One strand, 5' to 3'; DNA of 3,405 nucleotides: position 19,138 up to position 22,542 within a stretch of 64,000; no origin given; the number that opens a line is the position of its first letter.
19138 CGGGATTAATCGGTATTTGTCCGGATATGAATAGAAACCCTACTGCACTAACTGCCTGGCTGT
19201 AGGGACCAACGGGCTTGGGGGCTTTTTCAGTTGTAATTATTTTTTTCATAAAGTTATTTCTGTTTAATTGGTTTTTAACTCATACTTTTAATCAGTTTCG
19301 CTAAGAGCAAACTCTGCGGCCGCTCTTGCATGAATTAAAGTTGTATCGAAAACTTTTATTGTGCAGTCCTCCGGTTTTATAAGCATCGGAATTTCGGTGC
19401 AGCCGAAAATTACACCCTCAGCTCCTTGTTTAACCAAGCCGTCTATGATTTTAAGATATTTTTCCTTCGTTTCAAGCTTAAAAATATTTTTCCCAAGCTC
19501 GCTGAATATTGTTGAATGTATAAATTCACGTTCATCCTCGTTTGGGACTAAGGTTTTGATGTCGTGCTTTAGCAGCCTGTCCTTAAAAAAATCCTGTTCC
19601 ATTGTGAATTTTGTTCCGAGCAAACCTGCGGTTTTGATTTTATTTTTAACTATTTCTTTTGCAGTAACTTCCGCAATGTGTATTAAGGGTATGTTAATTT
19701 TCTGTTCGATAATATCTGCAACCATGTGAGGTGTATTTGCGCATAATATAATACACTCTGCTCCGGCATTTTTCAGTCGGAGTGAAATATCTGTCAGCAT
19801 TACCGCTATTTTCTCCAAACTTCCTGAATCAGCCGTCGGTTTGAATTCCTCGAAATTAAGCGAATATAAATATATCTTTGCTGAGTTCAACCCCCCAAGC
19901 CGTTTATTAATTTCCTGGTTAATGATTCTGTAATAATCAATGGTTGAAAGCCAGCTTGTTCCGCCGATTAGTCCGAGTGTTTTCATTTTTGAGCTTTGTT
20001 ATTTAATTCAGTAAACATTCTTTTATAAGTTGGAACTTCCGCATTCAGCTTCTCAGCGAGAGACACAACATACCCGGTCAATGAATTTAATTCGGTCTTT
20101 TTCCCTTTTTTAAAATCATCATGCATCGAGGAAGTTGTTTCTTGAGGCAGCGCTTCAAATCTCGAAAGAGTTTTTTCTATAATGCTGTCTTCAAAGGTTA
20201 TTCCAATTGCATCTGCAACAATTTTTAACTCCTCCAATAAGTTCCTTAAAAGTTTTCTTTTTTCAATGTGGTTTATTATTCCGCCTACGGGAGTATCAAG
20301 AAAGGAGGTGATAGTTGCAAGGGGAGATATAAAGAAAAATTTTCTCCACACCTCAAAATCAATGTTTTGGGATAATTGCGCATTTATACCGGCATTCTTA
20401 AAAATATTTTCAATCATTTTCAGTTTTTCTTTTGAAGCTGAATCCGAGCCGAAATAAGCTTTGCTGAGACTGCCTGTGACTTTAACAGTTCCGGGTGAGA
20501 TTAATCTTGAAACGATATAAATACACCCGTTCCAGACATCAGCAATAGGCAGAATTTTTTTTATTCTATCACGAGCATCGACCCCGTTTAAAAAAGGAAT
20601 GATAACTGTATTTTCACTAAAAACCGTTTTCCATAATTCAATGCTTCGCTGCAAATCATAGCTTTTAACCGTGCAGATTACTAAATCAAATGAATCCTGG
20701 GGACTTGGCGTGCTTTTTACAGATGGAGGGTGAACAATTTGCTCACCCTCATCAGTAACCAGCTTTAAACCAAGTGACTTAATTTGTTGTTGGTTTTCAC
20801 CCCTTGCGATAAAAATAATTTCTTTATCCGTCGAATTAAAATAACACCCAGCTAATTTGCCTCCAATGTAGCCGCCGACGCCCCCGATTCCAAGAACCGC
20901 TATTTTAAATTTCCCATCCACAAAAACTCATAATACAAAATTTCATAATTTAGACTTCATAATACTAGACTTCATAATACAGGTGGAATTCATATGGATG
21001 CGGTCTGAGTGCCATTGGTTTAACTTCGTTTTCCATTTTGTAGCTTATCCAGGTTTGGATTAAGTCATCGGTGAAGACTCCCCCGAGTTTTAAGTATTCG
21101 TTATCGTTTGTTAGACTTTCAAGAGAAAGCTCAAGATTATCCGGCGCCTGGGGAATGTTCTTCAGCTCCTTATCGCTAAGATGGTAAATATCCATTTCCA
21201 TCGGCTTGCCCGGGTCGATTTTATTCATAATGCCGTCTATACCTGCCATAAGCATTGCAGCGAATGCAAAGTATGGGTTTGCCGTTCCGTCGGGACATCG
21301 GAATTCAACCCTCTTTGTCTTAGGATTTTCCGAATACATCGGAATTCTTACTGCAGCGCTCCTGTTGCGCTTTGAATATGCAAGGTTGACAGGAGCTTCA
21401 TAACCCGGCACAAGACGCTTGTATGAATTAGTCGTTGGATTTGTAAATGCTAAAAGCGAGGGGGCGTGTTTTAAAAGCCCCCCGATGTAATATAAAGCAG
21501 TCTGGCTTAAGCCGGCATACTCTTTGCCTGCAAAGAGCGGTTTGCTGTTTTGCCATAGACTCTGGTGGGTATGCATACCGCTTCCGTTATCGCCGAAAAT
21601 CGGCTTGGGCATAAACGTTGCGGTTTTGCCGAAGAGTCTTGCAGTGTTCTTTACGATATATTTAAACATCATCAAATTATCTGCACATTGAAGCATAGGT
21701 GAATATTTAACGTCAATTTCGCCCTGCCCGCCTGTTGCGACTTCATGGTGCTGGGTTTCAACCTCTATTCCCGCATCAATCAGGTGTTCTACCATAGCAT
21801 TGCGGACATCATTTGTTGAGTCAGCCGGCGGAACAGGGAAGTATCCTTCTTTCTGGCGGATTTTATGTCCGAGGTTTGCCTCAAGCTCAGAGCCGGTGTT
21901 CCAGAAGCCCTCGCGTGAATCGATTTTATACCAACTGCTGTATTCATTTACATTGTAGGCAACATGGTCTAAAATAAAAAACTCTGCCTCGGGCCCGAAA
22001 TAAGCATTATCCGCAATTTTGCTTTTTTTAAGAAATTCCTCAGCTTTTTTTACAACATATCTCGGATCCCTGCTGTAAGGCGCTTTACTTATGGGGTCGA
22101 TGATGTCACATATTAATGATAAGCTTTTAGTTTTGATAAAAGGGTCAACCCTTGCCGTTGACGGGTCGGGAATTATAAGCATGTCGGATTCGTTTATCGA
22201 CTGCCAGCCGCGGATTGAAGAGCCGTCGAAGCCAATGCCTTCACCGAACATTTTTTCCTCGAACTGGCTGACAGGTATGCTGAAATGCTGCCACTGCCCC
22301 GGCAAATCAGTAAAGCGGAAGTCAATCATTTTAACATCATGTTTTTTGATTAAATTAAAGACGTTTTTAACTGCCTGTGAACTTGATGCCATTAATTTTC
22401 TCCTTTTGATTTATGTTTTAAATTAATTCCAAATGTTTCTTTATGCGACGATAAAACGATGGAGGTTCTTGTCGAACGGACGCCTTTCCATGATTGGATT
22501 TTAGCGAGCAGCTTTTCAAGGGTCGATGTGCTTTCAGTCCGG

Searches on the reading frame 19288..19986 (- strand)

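Call 83: search_protein_families(library=pfam, proteins=[window:19288-19986:-], max_evalue=0.00001)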
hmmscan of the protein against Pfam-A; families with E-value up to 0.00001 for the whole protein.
window:19288-19986:- (232 aa): 1 family
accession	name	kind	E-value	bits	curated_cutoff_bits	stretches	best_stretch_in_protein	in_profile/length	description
PF01177.27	Asp_Glu_race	-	5.4e-35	121.5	31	1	7-223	1-211/211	Asp/Glu/Hydantoin racemase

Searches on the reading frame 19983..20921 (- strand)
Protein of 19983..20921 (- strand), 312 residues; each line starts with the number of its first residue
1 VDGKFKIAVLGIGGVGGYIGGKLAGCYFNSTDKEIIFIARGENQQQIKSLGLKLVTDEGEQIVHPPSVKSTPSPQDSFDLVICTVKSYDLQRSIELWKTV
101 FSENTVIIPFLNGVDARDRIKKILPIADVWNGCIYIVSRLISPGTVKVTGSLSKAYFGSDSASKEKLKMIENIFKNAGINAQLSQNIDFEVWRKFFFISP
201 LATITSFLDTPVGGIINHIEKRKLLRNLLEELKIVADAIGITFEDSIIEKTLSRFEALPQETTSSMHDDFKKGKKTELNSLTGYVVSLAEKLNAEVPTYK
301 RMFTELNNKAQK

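Call 82: search_protein_families(library=pfam, proteins=[window:19983-20921:-], max_evalue=0.00001)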
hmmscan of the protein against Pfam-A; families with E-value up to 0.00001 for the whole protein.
window:19983-20921:- (312 aa): 2 families
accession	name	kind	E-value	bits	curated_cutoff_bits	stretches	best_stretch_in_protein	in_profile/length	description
PF02558.23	ApbA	-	1.7e-29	102.9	22.2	1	7-158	1-146/150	Ketopantoate reductase PanE/ApbA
PF08546.17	ApbA_C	-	7.3e-23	81.7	22.7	1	187-308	2-123/125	Ketopantoate reductase PanE/ApbA C terminal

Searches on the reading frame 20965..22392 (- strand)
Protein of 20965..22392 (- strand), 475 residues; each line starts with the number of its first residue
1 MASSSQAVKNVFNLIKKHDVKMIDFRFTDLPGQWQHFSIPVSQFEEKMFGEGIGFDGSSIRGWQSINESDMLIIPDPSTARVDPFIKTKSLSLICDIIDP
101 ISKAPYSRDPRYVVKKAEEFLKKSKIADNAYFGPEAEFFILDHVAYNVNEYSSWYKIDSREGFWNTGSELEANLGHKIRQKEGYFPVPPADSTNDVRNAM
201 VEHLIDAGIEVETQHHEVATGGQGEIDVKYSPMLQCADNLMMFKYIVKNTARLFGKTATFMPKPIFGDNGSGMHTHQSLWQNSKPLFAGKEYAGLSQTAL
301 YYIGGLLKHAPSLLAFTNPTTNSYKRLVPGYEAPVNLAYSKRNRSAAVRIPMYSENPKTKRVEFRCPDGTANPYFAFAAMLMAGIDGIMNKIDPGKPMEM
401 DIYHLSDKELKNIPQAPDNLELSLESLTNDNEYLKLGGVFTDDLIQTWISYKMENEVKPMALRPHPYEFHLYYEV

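Call 82: search_protein_families(library=pfam, proteins=[window:20965-22392:-], max_evalue=0.00001)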
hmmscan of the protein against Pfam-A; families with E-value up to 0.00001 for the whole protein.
window:20965-22392:- (475 aa): 2 families
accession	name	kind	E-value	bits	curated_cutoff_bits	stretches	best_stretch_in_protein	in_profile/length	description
PF00120.29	Gln-synt_C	-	8e-130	433.3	24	1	108-472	2-344/344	Glutamine synthetase, catalytic domain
PF03951.24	Gln-synt_N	-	7.4e-34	115.7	33.4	1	19-100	1-82/82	Glutamine synthetase, beta-Grasp domain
